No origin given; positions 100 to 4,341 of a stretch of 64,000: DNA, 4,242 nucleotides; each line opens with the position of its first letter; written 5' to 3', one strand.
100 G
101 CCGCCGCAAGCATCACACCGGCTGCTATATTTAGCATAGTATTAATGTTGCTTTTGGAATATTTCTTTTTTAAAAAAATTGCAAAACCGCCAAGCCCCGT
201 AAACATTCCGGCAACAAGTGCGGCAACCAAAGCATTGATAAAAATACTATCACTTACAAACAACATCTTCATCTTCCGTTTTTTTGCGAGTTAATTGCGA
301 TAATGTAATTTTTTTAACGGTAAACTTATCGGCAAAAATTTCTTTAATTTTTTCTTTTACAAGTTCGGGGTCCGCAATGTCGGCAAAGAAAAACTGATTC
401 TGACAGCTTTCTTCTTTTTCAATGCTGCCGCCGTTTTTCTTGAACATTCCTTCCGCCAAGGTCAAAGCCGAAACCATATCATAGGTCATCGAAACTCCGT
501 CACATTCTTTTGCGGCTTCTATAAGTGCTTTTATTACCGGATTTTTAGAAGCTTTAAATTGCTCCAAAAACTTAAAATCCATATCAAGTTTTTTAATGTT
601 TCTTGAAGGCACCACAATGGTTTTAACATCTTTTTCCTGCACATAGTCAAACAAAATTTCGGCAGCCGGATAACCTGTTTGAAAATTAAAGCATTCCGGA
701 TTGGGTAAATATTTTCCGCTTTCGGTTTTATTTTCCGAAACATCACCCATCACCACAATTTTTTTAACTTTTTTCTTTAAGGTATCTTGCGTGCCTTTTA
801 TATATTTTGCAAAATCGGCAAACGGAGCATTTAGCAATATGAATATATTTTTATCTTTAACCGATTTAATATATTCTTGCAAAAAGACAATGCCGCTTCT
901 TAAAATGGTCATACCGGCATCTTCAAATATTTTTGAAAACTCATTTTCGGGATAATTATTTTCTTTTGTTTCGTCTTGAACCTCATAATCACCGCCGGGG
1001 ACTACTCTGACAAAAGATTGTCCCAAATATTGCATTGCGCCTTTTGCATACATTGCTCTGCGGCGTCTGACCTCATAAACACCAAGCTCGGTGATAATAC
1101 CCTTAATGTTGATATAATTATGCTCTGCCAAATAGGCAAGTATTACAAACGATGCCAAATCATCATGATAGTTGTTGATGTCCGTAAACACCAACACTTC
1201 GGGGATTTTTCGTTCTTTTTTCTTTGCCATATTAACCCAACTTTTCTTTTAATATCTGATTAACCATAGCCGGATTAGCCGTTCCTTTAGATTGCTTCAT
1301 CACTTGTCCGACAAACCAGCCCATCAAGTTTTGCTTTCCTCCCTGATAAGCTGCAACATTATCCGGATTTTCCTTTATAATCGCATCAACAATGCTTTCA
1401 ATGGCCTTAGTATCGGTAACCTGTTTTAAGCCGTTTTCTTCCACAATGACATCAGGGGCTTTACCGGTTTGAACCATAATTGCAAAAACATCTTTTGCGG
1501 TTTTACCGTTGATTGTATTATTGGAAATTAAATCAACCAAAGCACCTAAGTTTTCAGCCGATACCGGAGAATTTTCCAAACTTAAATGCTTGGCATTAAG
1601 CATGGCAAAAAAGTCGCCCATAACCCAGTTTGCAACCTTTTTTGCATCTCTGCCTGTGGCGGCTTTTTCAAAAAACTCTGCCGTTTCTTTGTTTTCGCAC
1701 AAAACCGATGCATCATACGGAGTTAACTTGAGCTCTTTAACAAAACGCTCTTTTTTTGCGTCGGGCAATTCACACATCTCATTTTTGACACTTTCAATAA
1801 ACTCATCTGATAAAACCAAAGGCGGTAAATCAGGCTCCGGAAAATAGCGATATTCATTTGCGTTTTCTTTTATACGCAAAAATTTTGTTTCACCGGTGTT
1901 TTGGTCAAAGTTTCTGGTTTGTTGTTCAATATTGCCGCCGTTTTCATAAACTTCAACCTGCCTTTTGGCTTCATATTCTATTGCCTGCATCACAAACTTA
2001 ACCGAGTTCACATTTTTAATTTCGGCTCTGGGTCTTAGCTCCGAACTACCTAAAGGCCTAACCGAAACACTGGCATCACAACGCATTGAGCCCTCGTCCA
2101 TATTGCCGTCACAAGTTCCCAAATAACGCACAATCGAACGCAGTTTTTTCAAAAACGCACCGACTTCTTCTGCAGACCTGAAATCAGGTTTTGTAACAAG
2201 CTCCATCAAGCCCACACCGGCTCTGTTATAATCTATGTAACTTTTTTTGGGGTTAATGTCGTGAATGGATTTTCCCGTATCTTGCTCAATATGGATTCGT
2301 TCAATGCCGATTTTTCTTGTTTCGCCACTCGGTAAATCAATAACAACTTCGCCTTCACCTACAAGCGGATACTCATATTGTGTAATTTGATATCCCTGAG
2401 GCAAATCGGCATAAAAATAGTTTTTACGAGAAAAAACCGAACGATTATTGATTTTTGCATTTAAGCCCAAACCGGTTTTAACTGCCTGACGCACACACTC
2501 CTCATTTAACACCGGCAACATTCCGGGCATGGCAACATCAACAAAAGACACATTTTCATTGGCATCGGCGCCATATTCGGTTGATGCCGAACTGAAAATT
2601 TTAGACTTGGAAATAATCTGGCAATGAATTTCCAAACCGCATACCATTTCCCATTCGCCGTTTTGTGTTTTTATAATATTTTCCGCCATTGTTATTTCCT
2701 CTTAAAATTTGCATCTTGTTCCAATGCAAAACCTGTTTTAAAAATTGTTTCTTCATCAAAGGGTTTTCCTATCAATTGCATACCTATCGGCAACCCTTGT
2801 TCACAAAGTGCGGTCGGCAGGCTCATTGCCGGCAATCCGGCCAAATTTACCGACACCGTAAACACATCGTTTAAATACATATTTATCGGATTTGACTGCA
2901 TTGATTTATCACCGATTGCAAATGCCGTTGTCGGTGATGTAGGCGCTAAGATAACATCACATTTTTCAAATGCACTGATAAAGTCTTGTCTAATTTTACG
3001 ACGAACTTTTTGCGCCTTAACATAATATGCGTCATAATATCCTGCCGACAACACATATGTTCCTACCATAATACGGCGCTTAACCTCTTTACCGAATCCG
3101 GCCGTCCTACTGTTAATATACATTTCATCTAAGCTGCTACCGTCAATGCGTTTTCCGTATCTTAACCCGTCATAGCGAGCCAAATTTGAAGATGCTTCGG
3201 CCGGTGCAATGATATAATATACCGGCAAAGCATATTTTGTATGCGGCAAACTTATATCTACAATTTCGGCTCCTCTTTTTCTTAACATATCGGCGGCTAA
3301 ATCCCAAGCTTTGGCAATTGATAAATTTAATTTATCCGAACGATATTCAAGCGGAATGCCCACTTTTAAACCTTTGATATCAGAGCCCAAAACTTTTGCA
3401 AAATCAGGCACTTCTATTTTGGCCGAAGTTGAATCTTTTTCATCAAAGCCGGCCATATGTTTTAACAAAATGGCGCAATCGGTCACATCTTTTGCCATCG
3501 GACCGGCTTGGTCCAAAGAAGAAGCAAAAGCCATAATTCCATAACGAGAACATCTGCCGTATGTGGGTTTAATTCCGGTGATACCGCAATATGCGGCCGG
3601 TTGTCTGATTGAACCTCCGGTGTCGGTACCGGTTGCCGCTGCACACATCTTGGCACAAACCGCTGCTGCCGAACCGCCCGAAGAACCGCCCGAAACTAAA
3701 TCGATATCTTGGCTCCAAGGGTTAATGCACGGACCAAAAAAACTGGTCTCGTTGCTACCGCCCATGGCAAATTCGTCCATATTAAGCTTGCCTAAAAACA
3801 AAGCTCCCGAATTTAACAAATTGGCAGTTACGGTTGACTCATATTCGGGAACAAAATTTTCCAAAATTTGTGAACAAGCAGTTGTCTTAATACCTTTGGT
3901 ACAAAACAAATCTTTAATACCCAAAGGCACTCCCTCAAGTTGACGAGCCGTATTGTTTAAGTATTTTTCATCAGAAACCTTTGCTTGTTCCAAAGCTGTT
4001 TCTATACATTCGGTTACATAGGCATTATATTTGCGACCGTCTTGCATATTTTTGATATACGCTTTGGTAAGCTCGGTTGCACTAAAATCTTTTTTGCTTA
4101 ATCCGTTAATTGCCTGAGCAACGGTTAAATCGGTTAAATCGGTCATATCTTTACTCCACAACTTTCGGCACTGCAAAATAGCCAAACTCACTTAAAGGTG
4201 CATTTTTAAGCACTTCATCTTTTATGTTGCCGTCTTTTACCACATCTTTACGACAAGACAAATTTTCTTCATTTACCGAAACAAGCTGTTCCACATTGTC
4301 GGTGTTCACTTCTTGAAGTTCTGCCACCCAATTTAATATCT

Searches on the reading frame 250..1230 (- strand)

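Call 26: search_protein_families(library=pfam, proteins=[window:250-1230:-], max_evalue=0.001)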
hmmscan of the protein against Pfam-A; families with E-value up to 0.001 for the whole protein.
window:250-1230:- (326 aa): 1 family
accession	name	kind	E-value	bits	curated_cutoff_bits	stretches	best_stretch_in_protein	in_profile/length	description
PF01156.24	IU_nuc_hydro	-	4.8e-08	33.4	34.2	1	13-240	2-217/297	Inosine-uridine preferring nucleoside hydrolase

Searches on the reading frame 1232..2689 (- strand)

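Call 26: search_protein_families(library=pfam, proteins=[window:1232-2689:-], max_evalue=0.001)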
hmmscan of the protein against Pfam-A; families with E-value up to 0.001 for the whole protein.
window:1232-2689:- (485 aa): 2 families
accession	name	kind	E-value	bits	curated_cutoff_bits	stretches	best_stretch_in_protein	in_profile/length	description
PF02934.20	GatB_N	-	5.5e-115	383.7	23.4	1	15-299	1-277/277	GatB/GatE catalytic domain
PF02637.23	GatB_Yqey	-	3.1e-53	180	27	1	338-484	1-148/148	GatB domain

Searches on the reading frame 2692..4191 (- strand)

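Call 26: search_protein_families(library=pfam, proteins=[window:2692-4191:-], max_evalue=0.001)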
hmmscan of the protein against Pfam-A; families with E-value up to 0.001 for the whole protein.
window:2692-4191:- (499 aa): 1 family
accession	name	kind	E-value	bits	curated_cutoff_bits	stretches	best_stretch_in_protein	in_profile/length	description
PF01425.27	Amidase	-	7.4e-150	500.3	27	1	40-483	1-444/445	Amidase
